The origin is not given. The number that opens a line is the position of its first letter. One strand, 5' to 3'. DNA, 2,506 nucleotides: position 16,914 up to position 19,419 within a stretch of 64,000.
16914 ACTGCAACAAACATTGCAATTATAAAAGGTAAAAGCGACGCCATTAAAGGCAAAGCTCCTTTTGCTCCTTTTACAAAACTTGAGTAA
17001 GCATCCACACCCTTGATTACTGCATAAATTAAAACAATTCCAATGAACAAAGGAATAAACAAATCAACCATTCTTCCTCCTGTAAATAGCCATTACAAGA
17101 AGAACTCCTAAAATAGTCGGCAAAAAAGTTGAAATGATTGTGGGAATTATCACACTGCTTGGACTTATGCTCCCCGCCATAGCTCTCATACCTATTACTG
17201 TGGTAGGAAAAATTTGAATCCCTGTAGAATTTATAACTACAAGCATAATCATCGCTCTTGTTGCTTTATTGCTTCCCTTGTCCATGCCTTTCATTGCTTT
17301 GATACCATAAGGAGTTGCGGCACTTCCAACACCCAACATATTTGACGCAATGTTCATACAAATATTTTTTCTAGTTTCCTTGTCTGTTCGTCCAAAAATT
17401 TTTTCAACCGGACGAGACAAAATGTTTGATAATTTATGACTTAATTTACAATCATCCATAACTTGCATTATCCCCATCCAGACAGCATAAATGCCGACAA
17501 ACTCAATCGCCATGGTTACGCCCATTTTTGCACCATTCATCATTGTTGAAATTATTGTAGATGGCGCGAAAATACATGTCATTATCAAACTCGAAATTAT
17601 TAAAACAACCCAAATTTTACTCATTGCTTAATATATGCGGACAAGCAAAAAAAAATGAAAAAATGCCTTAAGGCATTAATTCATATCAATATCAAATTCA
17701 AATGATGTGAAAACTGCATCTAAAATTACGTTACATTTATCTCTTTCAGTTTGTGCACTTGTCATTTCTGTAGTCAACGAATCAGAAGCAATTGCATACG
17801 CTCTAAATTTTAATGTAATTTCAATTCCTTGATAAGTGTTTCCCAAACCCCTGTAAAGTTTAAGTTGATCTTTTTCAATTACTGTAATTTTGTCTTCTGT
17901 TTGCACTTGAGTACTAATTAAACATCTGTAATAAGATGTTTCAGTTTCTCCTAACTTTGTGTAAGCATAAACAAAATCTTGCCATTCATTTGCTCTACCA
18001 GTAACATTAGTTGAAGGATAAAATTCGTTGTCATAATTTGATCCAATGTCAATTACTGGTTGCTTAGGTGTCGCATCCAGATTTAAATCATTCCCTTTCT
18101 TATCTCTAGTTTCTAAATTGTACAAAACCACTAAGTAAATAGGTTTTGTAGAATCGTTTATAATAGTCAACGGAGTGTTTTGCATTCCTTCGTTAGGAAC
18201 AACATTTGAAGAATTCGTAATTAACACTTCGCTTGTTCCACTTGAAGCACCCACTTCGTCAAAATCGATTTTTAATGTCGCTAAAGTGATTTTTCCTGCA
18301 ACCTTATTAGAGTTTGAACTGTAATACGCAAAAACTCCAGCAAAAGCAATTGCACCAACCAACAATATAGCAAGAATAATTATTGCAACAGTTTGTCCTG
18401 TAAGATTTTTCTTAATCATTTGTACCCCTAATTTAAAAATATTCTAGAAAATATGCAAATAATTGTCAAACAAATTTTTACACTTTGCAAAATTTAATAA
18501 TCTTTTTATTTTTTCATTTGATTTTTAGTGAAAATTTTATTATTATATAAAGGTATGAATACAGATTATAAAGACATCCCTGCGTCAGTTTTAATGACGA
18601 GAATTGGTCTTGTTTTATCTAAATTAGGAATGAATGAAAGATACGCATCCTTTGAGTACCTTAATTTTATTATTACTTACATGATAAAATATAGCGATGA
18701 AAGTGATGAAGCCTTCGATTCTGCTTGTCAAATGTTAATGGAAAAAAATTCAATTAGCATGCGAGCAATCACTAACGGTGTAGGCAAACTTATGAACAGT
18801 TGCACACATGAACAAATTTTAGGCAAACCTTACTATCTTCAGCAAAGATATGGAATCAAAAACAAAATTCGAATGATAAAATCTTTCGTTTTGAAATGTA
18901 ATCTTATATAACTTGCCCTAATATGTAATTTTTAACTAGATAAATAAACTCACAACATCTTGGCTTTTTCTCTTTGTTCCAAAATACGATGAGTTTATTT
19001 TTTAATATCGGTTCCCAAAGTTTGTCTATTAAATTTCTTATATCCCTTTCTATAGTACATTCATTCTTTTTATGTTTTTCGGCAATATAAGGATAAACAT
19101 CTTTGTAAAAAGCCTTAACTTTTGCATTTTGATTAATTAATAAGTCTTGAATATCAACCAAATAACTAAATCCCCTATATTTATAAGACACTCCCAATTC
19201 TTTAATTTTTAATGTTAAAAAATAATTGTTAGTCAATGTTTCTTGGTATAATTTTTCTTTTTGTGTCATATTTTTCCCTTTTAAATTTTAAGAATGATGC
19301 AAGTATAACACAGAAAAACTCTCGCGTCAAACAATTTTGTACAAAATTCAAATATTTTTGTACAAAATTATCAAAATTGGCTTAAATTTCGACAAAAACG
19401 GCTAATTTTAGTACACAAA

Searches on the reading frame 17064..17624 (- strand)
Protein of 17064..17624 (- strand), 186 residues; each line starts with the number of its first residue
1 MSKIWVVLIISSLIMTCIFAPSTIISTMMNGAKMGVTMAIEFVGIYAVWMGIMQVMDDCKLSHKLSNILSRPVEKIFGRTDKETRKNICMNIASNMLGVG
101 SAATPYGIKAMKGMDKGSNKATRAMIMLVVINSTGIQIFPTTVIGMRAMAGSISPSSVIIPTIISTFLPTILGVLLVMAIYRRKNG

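Call 8: search_protein_families(library=pfam, proteins=[window:17064-17624:-])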
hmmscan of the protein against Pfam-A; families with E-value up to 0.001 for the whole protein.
window:17064-17624:- (186 aa): 1 family
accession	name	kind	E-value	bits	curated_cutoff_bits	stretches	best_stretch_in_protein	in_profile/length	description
PF07670.19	Gate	-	8.6e-07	29.8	29.6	1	40-147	2-101/104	Nucleoside recognition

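Call 35: search_protein_families(library=ncbifam, proteins=[window:17064-17624:-], max_evalue=0.01)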
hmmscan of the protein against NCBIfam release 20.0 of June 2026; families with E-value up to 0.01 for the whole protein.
window:17064-17624:- (186 aa): 0 families

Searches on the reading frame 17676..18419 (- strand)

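Call 8: search_protein_families(library=pfam, proteins=[window:17676-18419:-])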
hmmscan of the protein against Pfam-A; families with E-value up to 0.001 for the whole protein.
window:17676-18419:- (247 aa): 0 families

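Call 21: search_protein_families(library=pfam, proteins=[window:17676-18419:-], max_evalue=10)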
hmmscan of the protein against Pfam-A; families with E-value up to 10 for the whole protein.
window:17676-18419:- (247 aa): 2 families
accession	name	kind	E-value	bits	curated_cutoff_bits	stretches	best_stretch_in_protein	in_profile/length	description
PF14155.11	DUF4307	-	0.28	11.5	27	1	11-44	4-37/111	Domain of unknown function (DUF4307)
PF13786.12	DUF4179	-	0.49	11.3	30.1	1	3-44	3-44/94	Domain of unknown function (DUF4179)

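Call 35: search_protein_families(library=ncbifam, proteins=[window:17676-18419:-], max_evalue=0.01)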
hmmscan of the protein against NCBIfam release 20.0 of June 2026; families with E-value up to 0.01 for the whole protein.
window:17676-18419:- (247 aa): 0 families

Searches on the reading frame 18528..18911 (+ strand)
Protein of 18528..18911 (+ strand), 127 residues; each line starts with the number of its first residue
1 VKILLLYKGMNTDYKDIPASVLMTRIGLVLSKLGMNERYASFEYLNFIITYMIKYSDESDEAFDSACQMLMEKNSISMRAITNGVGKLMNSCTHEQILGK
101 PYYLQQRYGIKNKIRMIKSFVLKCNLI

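Call 8: search_protein_families(library=pfam, proteins=[window:18528-18911:+])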
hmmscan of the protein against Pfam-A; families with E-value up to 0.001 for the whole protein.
window:18528-18911:+ (127 aa): 0 families

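Call 18: search_solved_structures(query=window:18528-18911:+, max_evalue=10, show_alignments=2)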
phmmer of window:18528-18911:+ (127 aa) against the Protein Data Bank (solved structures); distinct sequences matched with E-value up to 10: 0.

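Call 21: search_protein_families(library=pfam, proteins=[window:18528-18911:+], max_evalue=10)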
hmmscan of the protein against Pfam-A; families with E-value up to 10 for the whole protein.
window:18528-18911:+ (127 aa): 0 families

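Call 35: search_protein_families(library=ncbifam, proteins=[window:18528-18911:+], max_evalue=0.01)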
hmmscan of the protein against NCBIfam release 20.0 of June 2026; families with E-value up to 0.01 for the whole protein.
window:18528-18911:+ (127 aa): 0 families

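Call 46: search_solved_structures(query=A2, max_evalue=10, show_alignments=2)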
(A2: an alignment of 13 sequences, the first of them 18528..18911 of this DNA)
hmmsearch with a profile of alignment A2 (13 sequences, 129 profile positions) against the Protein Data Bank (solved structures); distinct sequences matched with E-value up to 10: 4.
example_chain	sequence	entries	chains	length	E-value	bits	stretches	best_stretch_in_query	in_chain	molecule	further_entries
4q8h_A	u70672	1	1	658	0.29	14.4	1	9-84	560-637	PAB-dependent poly(A)-specific ribonuclease subunit PAN2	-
6r9i_A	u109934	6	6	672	0.3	14.4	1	9-84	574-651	PAN2-PAN3 deadenylation complex catalytic subunit PAN2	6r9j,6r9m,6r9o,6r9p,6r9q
4xr7_G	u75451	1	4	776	0.37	14.1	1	9-84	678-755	PAB-dependent poly(A)-specific ribonuclease subunit PAN2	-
6r5k_A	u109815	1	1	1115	0.6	13.4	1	9-84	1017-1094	PAN2-PAN3 deadenylation complex catalytic subunit PAN2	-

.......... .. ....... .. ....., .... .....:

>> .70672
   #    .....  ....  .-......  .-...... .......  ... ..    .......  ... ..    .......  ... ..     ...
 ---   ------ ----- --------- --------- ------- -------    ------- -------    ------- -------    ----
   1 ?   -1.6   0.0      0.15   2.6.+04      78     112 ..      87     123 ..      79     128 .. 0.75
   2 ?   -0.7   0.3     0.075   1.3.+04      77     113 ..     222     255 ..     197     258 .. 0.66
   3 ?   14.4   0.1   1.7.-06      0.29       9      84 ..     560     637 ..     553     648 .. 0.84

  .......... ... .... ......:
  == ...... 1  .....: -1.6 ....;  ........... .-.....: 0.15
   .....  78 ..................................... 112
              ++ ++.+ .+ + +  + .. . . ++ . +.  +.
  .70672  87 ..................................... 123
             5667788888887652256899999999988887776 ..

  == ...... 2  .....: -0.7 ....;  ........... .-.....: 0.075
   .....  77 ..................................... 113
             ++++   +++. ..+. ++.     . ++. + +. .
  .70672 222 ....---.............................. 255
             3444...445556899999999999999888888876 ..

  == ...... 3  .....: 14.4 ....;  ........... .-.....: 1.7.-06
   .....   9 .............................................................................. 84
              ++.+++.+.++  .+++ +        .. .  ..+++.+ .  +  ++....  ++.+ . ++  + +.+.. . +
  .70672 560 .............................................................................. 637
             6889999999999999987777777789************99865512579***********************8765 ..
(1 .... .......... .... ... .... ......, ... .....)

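Call 82: find_homologous_proteins(query=window:18528-18911:+, max_evalue=0.001)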
Query window:18528-18911:+ (127 aa): 1 proteins with E <= 0.001 among 2 candidates.
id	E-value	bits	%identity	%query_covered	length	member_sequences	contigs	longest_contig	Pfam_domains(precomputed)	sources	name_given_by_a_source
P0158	3.3e-71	255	100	93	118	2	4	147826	-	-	-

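Call 95: predict_structure(protein=P0158)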
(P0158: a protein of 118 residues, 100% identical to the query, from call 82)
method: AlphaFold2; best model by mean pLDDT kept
length: 118 residues; sequences in the alignment: 1
mean_pLDDT: 46.7   pTM: 0.32
mean pLDDT of the five models: 46.7, 45.8, 41.5, 40.9, 38.9
residues with pLDDT >= 90: 0; 70-90: 0; 50-70: 45; < 50: 73
segments of 3 or more residues with pLDDT < 50: 1-37, 43-49, 85-101, 115-118
pLDDT, mean of each block of 10 residues (from residue 1): 37 44 41 48 49 54 54 52 46 36 52 46
secondary structure, 60 per line:
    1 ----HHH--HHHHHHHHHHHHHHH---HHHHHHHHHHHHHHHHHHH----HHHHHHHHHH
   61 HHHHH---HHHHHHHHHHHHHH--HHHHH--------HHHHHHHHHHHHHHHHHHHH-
elements in order: H10-24 H28-46 H51-65 H69-82 H85-89 H98-117

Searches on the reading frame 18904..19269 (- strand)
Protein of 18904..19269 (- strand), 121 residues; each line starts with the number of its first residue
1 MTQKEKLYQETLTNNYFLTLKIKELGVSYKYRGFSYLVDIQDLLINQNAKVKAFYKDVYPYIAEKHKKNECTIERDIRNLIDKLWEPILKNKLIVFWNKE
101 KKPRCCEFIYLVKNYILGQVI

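Call 8: search_protein_families(library=pfam, proteins=[window:18904-19269:-])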
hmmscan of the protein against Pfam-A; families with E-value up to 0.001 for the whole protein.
window:18904-19269:- (121 aa): 1 family
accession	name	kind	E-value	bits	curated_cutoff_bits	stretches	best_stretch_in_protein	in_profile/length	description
PF08769.17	Spo0A_C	-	2.3e-17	63.3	25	1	22-116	5-104/104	Sporulation initiation factor Spo0A C terminal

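Call 14: find_encoding_contigs(protein=window:18904-19269:-, flank=10000, max_places=10)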
Protein window:18904-19269:- (121 aa): 13 contigs read that carry it; 10 places shown.
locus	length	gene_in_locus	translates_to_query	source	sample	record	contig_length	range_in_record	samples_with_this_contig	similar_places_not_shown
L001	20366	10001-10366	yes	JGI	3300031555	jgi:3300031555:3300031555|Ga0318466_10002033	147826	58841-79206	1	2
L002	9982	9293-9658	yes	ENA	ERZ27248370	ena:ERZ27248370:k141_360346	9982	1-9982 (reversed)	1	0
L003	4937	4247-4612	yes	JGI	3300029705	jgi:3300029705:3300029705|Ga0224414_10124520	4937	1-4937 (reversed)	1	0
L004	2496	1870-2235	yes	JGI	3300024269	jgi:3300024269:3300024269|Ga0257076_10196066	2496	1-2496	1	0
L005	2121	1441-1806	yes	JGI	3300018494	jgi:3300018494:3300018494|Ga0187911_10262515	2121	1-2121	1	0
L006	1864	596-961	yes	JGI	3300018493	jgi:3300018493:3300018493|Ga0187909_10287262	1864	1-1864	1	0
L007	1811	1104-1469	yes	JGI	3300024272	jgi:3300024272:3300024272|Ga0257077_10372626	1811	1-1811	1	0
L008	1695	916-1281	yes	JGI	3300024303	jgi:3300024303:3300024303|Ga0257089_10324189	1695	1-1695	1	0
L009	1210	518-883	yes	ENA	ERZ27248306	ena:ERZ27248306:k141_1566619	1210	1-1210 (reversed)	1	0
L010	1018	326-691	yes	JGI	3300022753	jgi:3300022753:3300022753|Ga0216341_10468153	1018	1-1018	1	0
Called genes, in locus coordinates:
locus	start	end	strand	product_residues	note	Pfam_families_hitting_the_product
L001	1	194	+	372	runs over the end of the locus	PF13421:Band_7_1, PF01145:Band_7, PF12773:DZR, PF12773:DZR, PF13240:Zn_Ribbon_1 (weak), PF13248:Zn_ribbon_3 (weak), PF18912:DZR_2 (weak), PF13240:Zn_Ribbon_1, +3 more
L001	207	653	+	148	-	PF17032:Zn_ribbon_15 (faint), PF12773:DZR, PF13240:Zn_Ribbon_1 (faint), PF13248:Zn_ribbon_3 (faint)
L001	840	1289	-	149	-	PF00380:Ribosomal_S9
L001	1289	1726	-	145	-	PF00572:Ribosomal_L13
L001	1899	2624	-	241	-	-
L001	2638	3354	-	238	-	PF01416:PseudoU_synth_1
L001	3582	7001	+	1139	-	PF01855:POR_N, PF17147:PFOR_II, PF01558:POR, PF12838:Fer4_7, PF13183:Fer4_8, PF13484:Fer4_16, PF14697:Fer4_21, PF02775:TPP_enzyme_C, +8 more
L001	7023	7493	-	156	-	-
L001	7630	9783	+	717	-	PF09371:Tex_N, PF22706:Tex_central_region, PF16921:Tex_YqgF, PF14639:YqgF, PF14635:HHH_7, PF12836:HHH_3, PF17674:HHH_9, PF00575:S1, +1 more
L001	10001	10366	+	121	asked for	PF08769:Spo0A_C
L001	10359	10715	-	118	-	-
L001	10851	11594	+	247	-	-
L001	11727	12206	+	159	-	PF07670:Gate (weak)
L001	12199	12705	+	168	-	PF07670:Gate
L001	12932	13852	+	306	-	PF11449:ArsP_2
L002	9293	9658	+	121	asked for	PF08769:Spo0A_C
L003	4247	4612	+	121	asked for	PF08769:Spo0A_C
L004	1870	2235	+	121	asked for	PF08769:Spo0A_C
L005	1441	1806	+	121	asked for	PF08769:Spo0A_C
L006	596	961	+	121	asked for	PF08769:Spo0A_C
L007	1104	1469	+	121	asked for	PF08769:Spo0A_C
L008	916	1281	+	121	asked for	PF08769:Spo0A_C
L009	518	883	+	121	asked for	PF08769:Spo0A_C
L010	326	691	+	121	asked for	PF08769:Spo0A_C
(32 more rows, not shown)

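Call 17: search_solved_structures(query=window:18904-19269:-, max_evalue=1, show_alignments=3)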
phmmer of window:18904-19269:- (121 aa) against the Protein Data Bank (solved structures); distinct sequences matched with E-value up to 1: 6.
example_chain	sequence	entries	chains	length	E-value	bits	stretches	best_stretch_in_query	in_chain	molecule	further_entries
1lq1_A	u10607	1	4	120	0.00011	25.3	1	18-87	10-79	Stage 0 sporulation protein A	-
1fc3_A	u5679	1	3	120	0.00027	24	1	18-112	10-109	SPO0A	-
1vj7_A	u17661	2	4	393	0.16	15.1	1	28-105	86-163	Bifunctional RELA/SPOT | Bifunctional (p)ppGpp synthase/hydrolase RelA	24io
2j3v_A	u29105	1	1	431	0.42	13.7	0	15-55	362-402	C2 TOXIN COMPONENT I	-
2j3x_A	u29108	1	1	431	0.49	13.5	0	16-55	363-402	C2 TOXIN COMPONENT I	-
2j3z_A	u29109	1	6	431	0.64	13.2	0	15-55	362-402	C2 TOXIN COMPONENT I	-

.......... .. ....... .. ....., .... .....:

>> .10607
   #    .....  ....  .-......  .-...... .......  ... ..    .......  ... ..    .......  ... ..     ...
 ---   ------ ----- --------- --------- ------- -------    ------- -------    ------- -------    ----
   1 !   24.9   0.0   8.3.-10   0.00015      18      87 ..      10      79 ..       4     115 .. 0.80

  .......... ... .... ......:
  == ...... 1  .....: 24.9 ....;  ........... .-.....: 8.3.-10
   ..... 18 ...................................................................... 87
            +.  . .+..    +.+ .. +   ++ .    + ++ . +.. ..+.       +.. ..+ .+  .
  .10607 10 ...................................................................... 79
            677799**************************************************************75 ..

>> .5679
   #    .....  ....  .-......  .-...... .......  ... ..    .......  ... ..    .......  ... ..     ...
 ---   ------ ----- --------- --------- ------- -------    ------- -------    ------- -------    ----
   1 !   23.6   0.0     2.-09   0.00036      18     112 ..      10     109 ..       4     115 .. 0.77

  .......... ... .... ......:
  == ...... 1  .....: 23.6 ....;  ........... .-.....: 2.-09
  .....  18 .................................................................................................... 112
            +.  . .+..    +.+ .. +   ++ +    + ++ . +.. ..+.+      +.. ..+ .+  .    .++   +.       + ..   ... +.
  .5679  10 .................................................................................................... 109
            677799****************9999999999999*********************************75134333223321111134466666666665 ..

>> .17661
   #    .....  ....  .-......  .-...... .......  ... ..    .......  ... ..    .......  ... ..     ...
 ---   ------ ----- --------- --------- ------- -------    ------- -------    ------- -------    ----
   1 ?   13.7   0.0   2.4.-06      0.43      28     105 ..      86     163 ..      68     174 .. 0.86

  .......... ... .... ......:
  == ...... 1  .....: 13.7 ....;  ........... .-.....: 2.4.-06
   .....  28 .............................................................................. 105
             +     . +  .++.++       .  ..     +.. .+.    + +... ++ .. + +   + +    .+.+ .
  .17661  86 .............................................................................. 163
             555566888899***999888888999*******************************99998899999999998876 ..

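Call 20: find_homologous_proteins(query=window:18904-19269:-, max_evalue=0.001)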
Query window:18904-19269:- (121 aa): 7 proteins with E <= 0.001 among 13 candidates.
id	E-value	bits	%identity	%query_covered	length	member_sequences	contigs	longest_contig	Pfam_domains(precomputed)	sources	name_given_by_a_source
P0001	2.2e-74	265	100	100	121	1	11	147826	PF08769.18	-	-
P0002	2.1e-36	142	53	99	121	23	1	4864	PF08769.18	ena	-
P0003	1.1e-35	140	52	93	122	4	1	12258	PF08769.18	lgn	-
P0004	1.3e-35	140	51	99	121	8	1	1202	PF08769.18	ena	-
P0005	1.8e-35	139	51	100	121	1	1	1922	PF08769.18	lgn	-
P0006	3.8e-33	132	50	98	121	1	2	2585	PF08769.18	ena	-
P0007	9.0e-30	121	48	99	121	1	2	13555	PF08769.18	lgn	-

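Call 23: find_related_loci(query=A1, collection=genome_contigs, flank=10000)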
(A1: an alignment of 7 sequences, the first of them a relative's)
Query A1 (121 aa) in genome_contigs; peptide patterns used: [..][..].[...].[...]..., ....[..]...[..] (x = any residue, [..] = any of these).
120 stretches matched a pattern; 19 encode a relative of the query (tblastn E <= 1e-3); 19 distinct loci.
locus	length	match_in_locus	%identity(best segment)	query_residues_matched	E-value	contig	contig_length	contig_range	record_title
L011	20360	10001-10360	53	1-120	1e-40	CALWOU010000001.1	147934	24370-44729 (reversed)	MAG: uncultured Clostridia bacterium isolate BRZ_MB__bin116 genome assembly, contig: BRZ_MB__NODE_171_length_147934_cov_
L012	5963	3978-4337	51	1-120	8e-41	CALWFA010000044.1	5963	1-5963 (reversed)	MAG: uncultured Clostridia bacterium isolate BRZ_AR__bin81 genome assembly, contig: BRZ_AR__NODE_16413_length_5963_cov_1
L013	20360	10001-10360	51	1-120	7e-41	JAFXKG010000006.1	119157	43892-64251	MAG: Clostridia bacterium isolate RGIG6491 Sheep_Rectum.Co__c1470925, whole genome shotgun sequence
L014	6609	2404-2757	50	3-120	3e-40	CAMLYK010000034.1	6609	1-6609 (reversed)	MAG: uncultured Clostridia bacterium isolate ERR4304452_bin.33_MetaWRAP_v1.1_MAG genome assembly, contig: NODE_14233_len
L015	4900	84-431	51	1-116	2e-39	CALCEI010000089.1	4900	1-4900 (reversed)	MAG TPA_asm: uncultured Clostridia bacterium isolate SRR6425769_bin.90_CONCOCT_v1.1_MAG genome assembly, contig: ERZ1767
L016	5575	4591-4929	52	8-120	2e-39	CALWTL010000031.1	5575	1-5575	MAG: uncultured Clostridia bacterium isolate BRZ_CE__bin15 genome assembly, contig: BRZ_CE__NODE_16838_length_5575_cov_4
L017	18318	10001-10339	51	8-120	4e-39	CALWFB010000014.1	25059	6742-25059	MAG: uncultured Clostridia bacterium isolate BRZ_FV__bin19 genome assembly, contig: BRZ_FV__NODE_2209_length_25059_cov_6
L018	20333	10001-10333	54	8-118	7e-39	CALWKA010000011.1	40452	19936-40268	MAG: uncultured Clostridia bacterium isolate BRZ_DD__bin44 genome assembly, contig: BRZ_DD__NODE_745_length_40452_cov_8.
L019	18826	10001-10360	48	1-120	3e-38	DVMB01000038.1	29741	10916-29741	MAG TPA_asm: Candidatus Onthoplasma faecigallinarum isolate 5992 CHK70__C298889_L29741_ERR2241760, whole genome shotgun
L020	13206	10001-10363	46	1-121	5e-38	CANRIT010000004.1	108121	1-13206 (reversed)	MAG: uncultured Clostridia bacterium isolate Lapin-024__bin88 genome assembly, contig: Lapin-024__NODE_167_length_108121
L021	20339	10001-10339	50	8-120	5e-38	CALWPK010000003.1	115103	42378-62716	MAG: uncultured Clostridia bacterium isolate BRZ_PF__bin51 genome assembly, contig: BRZ_PF__NODE_204_length_115103_cov_7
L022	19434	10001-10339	50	8-120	5e-38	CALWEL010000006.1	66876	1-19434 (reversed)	MAG: uncultured Clostridia bacterium isolate BRZ_AM__bin38 genome assembly, contig: BRZ_AM__NODE_515_length_66876_cov_8.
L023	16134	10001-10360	46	1-120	3e-37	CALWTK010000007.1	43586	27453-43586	MAG: uncultured Clostridia bacterium isolate BRZ_BV__bin49 genome assembly, contig: BRZ_BV__NODE_843_length_43586_cov_7.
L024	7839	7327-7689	44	1-121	9e-37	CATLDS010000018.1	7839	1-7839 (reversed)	MAG TPA_asm: uncultured Christensenellaceae bacterium isolate MGG12687_1680015473 genome assembly, contig: ERR3199691_45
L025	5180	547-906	46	1-120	4e-36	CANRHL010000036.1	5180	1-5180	MAG: uncultured Clostridia bacterium isolate Lapin-030__bin21 genome assembly, contig: Lapin-030__NODE_19504_length_5180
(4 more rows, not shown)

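Call 35: search_protein_families(library=ncbifam, proteins=[window:18904-19269:-], max_evalue=0.01)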
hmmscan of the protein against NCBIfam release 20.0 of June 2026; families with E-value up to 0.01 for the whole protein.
window:18904-19269:- (121 aa): 2 families
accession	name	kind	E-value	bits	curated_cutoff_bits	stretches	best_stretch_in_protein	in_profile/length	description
TIGR02875.1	spore_0_A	equivalog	1.1e-10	41.2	200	1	12-113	146-252/262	sporulation transcription factor Spo0A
NF001775.0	PRK00513.1-6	equivalog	0.0076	15.8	292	1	30-110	20-97/210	septum site-determining protein MinC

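Call 71: search_protein_representatives(alignment_id=A1)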
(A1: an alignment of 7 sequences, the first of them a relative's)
Query: 7 sequences, 121 profile positions. Proteins with E-value up to 0.001 (for the whole library): 5149; up to 1e-10: 178; up to 1e-30: 9. The best 150 are listed.
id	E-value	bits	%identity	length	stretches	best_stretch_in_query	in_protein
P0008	1.6e-42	160.4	-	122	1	1-120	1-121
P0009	1.7e-42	160.2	-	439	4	18-112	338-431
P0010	2.8e-36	140.2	-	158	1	1-120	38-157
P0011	1.3e-35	138.0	-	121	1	1-120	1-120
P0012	1.0e-33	131.9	-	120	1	1-121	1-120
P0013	2.1e-33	130.9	-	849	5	14-97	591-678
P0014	2.4e-33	130.7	-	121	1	3-121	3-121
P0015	2.5e-32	127.4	-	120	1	1-119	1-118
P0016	2.6e-31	124.1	-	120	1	6-120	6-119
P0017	2.4e-30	121.0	-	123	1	3-119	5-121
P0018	7.4e-30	119.4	-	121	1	1-120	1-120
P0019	1.2e-29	118.7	-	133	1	2-116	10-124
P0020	1.5e-29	118.4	-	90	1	32-120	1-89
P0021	8.4e-28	112.8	-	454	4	18-110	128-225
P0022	1.3e-26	109.0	-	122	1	1-119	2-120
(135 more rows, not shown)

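Call 96: predict_structure(alignment_id=A1)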
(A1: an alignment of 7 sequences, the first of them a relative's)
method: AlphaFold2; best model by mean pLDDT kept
length: 121 residues; sequences in the alignment: 7
mean_pLDDT: 61.4   pTM: 0.50
mean pLDDT of the five models: 61.4, 59.7, 55.6, 53.9, 49.3
residues with pLDDT >= 90: 0; 70-90: 36; 50-70: 58; < 50: 27
segments of 3 or more residues with pLDDT < 50: 1-9, 11-27
pLDDT, mean of each block of 10 residues (from residue 1): 45 45 45 69 70 75 81 71 63 57 59 59 42
secondary structure, 60 per line:
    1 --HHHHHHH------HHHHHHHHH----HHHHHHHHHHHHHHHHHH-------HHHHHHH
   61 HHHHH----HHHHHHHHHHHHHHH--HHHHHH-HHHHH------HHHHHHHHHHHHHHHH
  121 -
elements in order: H3-9 H16-24 H29-46 H54-65 H70-84 H87-92 H94-98 H105-120

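Call 99: fold_search(model_id=the predicted structure, library=pdb)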
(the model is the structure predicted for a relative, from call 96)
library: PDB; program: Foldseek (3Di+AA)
matches with E <= 10: 190; with E <= 0.001: 0
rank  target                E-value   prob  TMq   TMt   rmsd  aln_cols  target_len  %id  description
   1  1fc3_A                2.2e-02  1.00  0.50  0.50   6.5       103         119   27  THE CRYSTAL STRUCTURE OF TRANS-ACTIVATION DOMAIN OF THE SPORULATION RESPONSE REGULATOR, SPO0A (released 2000-11-08)
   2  1fc3_B                4.0e-02  1.00  0.45  0.53   6.7       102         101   26  THE CRYSTAL STRUCTURE OF TRANS-ACTIVATION DOMAIN OF THE SPORULATION RESPONSE REGULATOR, SPO0A (released 2000-11-08)
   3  1lq1_D                4.7e-02  1.00  0.49  0.55   6.7        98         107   28  DNA Complexed Structure of the Key Transcription Factor Initiating Development in Sporulation Bacteria (released 2002-08-23)
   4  1fc3_C                8.4e-02  0.99  0.49  0.51   6.2        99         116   27  THE CRYSTAL STRUCTURE OF TRANS-ACTIVATION DOMAIN OF THE SPORULATION RESPONSE REGULATOR, SPO0A (released 2000-11-08)
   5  1lq1_B                8.9e-02  0.99  0.49  0.56   6.6        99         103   27  DNA Complexed Structure of the Key Transcription Factor Initiating Development in Sporulation Bacteria (released 2002-08-23)
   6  1lq1_C                1.0e-01  0.99  0.49  0.52   6.2        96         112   27  DNA Complexed Structure of the Key Transcription Factor Initiating Development in Sporulation Bacteria (released 2002-08-23)
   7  1lq1_A                1.0e-01  0.99  0.50  0.54   5.9       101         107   28  DNA Complexed Structure of the Key Transcription Factor Initiating Development in Sporulation Bacteria (released 2002-08-23)
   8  2ezl_MODEL_1_A        1.6e+00  0.14  0.28  0.33  12.6        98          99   16  SOLUTION NMR STRUCTURE OF THE IBETA SUBDOMAIN OF THE MU END DNA BINDING DOMAIN OF PHAGE MU TRANSPOSASE, 29 STR (released 1998-01-14)
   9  22oz_E                1.7e+00  0.11  0.31  0.26  15.8       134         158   14  Structural insights into HpaR-mediated recognition of hrpX and hrpG in Xanthomonas campestris pv. campestris (released 2026-03-11)
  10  2e18_A                1.9e+00  0.20  0.23  0.13   5.5        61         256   20  Crystal structure of project PH0182 from Pyrococcus horikoshii OT3 (released 2007-04-24)
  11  9g6k_Le               2.0e+00  0.11  0.30  0.13  13.8       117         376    9  LSU structure derived from the LSU sample of the mitoribosome from T. gondii. (released 2024-12-11)
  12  2mgq_MODEL_1_A        2.2e+00  0.15  0.24  0.37   7.7        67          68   13  Structure of CEH37 Homeodomain (released 2014-11-05)
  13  4fcy_A                2.4e+00  0.11  0.27  0.09  23.7       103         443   14  Crystal structure of the bacteriophage Mu transpososome (released 2012-11-07)
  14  2ezk                  2.5e+00  0.13  0.28  0.34  10.0        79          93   14  SOLUTION NMR STRUCTURE OF THE IBETA SUBDOMAIN OF THE MU END DNA BINDING DOMAIN OF PHAGE MU TRANSPOSASE, REGULARIZED MEAN (released 1998-01-14)
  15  9i05_AI               2.5e+00  0.11  0.30  0.15  11.2       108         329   10  Cryo-EM structure of the large subunit of the mitochondrial ribosome from Toxoplasma gondii (released 2025-06-11)
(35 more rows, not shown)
